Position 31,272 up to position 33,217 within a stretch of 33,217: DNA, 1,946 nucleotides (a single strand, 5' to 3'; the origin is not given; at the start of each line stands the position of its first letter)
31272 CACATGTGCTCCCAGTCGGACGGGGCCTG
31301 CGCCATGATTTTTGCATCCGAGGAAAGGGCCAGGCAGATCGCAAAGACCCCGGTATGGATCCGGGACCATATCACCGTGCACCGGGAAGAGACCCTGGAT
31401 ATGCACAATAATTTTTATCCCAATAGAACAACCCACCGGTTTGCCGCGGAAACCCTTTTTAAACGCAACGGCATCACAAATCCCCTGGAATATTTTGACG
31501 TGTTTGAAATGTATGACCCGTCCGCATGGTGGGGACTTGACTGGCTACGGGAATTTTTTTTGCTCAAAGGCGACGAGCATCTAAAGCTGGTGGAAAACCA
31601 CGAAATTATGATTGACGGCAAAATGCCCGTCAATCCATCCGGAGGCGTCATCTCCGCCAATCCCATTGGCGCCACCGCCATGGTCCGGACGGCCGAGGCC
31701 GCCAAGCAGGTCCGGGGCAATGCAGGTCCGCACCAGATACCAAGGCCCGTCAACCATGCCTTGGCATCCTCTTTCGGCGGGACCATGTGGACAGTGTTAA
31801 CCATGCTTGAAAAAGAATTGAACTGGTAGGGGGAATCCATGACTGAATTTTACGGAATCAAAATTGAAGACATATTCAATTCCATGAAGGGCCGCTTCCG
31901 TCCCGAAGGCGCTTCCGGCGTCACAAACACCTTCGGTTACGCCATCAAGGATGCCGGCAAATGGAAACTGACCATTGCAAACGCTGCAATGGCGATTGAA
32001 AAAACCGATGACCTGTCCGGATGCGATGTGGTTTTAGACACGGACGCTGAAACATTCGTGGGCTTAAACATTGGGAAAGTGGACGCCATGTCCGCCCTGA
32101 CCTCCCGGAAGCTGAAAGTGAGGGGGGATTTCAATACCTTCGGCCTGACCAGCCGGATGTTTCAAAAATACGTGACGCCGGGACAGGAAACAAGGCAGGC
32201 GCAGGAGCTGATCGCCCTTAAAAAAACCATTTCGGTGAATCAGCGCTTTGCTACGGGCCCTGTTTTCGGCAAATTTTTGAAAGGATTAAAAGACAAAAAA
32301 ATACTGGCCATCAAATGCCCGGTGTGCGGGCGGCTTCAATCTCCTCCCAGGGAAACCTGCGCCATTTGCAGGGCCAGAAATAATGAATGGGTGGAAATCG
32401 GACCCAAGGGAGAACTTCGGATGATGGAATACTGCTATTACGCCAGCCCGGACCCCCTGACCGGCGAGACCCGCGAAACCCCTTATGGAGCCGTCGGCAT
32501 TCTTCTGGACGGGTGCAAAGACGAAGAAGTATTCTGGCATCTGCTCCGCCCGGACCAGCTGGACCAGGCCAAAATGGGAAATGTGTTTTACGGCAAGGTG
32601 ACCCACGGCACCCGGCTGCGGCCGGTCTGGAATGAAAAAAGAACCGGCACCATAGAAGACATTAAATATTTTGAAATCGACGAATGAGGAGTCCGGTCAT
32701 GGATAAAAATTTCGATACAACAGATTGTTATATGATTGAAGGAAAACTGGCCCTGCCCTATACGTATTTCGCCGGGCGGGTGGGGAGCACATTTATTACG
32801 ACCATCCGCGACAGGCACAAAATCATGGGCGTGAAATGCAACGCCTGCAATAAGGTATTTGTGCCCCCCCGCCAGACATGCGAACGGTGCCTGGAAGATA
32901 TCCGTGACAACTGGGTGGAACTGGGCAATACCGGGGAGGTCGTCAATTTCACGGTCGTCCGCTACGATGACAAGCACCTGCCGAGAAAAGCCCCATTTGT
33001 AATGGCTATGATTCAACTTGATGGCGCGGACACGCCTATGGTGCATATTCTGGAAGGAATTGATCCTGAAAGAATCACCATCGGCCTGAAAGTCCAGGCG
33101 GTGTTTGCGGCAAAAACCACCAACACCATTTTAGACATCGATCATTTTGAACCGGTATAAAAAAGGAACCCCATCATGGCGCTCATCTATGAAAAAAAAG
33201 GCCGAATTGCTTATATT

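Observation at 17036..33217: Locus-level hypothesis: a C-C lyase pathway like steroid side-chain cleavage, for a bulky lipid-CoA, in an anaerobe-like genome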

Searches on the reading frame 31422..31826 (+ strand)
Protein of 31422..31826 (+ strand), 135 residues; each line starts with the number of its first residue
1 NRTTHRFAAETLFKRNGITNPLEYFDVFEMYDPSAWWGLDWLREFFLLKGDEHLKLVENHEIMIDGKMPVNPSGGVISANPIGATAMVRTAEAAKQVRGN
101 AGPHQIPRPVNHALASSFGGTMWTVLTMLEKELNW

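Call 40: search_solved_structures(query=window:31422-31826:+, max_evalue=10, show_alignments=5)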
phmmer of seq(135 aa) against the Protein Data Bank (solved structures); distinct sequences matched with E-value up to 10: 22.
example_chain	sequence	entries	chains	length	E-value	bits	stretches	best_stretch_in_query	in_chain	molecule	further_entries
7yvy_A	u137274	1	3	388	4.1e-09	39.8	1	7-125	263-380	Acetyl-CoA acetyltransferase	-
6hsj_A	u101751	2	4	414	1e-08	38.5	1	6-118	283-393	SCP2-thiolase (type-1)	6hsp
6hrv_A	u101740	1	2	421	1.1e-08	38.4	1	6-118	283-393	SCP2-thiolase (type-1)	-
4yzo_A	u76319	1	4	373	1.5e-08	37.9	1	22-116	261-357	Putative acyl-CoA acyltransferase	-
7pxp_C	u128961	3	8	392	3.8e-07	33.4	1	9-126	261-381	Benzoylsuccinyl-CoA thiolase subunit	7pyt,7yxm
4bia_A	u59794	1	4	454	4.3e-06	30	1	55-128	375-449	3-KETOACYL-COA THIOLASE, PUTATIVE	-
4bi9_A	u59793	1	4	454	5.5e-06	29.6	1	55-128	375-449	3-KETOACYL-COA THIOLASE, PUTATIVE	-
3zbl_A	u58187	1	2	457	2.1e-05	27.8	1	55-121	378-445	3-KETOACYL-COA THIOLASE-LIKE PROTEIN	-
3zbk_A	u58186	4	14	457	2.8e-05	27.3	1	55-121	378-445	3-KETOACYL-COA THIOLASE-LIKE PROTEIN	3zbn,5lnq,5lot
3zbg_A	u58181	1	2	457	3.2e-05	27.2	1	55-121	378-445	3-KETOACYL-COA THIOLASE-LIKE PROTEIN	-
6esq_A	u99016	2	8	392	0.00078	22.6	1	9-127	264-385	acetoacetyl-CoA thiolase | Acetyl-CoA acetyltransferase thiolase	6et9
9myr_A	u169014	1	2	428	0.0018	21.5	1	52-122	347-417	Nonspecific lipid-transfer protein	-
9skm_I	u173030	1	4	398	0.013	18.7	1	8-120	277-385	2,4-diacetylphloroglucinol biosynthesis protein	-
9skh_I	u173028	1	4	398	0.013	18.7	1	8-120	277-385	2,4-diacetylphloroglucinol biosynthesis protein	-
4u4e_A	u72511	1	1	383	0.059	16.6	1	7-120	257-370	Thiolase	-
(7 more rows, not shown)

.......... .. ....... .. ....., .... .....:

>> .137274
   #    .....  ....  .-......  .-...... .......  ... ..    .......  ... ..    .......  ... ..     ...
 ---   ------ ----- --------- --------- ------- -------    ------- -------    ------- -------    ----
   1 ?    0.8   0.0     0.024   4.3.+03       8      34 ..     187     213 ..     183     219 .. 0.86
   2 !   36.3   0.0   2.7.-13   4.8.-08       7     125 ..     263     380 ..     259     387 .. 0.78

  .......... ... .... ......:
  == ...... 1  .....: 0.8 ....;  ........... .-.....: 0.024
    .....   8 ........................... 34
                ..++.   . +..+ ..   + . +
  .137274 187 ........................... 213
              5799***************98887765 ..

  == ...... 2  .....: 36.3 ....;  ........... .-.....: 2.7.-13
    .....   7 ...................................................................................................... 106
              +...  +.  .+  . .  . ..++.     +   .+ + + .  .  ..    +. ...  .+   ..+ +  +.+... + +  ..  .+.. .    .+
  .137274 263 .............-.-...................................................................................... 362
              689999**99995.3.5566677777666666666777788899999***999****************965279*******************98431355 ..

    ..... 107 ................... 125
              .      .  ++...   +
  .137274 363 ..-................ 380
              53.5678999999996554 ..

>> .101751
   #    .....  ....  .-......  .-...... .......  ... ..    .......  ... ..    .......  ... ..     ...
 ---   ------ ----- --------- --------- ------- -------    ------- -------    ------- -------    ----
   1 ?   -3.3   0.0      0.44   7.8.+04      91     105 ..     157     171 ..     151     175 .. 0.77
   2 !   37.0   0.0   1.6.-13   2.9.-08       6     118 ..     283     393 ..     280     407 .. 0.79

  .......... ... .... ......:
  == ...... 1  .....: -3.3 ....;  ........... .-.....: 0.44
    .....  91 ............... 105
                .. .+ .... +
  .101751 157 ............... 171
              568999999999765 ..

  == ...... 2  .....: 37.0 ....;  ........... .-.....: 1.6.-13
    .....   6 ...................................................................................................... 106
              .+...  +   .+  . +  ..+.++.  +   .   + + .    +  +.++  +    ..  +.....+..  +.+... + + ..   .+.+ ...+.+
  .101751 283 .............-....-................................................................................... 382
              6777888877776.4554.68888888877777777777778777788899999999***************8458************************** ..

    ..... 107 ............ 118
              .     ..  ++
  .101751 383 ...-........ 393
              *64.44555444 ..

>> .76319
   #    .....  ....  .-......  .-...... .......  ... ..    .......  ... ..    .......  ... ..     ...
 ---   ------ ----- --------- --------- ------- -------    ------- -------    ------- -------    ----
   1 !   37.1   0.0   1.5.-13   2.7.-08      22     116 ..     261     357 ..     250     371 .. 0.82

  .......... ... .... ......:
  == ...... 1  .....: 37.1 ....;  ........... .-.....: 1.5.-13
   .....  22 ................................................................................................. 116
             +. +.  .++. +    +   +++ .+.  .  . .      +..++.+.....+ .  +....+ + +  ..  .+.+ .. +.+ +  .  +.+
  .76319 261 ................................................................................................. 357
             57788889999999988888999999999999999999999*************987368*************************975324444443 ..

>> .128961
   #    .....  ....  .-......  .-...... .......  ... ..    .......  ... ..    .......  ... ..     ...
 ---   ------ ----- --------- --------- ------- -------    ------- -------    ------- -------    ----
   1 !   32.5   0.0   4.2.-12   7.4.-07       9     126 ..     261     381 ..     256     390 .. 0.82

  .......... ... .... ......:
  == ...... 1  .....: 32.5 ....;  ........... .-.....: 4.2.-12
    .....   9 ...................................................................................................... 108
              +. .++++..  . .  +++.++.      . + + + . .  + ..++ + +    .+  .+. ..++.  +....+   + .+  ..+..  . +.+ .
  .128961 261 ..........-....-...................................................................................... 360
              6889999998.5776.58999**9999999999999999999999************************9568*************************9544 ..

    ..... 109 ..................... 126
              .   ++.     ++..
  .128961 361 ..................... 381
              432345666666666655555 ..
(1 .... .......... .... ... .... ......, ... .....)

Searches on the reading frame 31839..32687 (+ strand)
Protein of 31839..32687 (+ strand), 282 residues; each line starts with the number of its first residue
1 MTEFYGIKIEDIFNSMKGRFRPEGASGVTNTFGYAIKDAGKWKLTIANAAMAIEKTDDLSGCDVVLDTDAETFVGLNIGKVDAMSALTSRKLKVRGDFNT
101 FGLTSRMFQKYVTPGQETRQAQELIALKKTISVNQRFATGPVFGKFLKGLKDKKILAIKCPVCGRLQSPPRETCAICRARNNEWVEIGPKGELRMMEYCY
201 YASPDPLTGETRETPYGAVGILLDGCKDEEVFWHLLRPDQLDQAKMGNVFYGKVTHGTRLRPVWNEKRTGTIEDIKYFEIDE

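Call 5: search_protein_families(library=pfam, proteins=[window:31839-32687:+])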
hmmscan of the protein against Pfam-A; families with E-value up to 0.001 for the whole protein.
window:31839-32687:+ (282 aa): 3 families
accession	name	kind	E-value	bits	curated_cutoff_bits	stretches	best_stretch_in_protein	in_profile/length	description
PF02036.22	SCP2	-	6.8e-09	36.4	21.3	1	25-99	16-91/101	SCP-2 sterol transfer family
PF14864.11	Alkyl_sulf_C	-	4.2e-05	24.2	27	1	8-101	12-106/125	Alkyl sulfatase C-terminal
PF12172.15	zf-ChsH2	-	6.7e-05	23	23.2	1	148-183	2-37/37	ChsH2, rubredoxin-like zinc ribbon domain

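Call 8: search_protein_families(library=ncbifam, proteins=[window:31839-32687:+], max_evalue=0.00001)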
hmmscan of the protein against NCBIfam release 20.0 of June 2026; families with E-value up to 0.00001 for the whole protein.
window:31839-32687:+ (282 aa): 0 families

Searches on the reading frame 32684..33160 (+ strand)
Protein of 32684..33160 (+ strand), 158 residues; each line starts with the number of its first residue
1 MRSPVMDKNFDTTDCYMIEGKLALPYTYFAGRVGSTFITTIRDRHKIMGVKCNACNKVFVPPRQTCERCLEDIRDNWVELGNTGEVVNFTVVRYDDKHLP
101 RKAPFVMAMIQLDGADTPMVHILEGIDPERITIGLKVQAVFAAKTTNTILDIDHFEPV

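Call 5: search_protein_families(library=pfam, proteins=[window:32684-33160:+])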
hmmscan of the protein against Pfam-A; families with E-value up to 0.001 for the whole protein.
window:32684-33160:+ (158 aa): 2 families
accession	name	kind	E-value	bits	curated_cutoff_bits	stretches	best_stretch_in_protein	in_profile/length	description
PF01796.24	OB_ChsH2_C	-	4.1e-15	55.9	27.1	1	77-141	1-64/65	ChsH2, C-terminal OB-fold domain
PF12172.15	zf-ChsH2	-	2.3e-07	30.9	23.2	1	42-71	4-33/37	ChsH2, rubredoxin-like zinc ribbon domain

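Call 8: search_protein_families(library=ncbifam, proteins=[window:32684-33160:+], max_evalue=0.00001)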
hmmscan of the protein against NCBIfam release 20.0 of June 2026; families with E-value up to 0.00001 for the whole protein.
window:32684-33160:+ (158 aa): 0 families
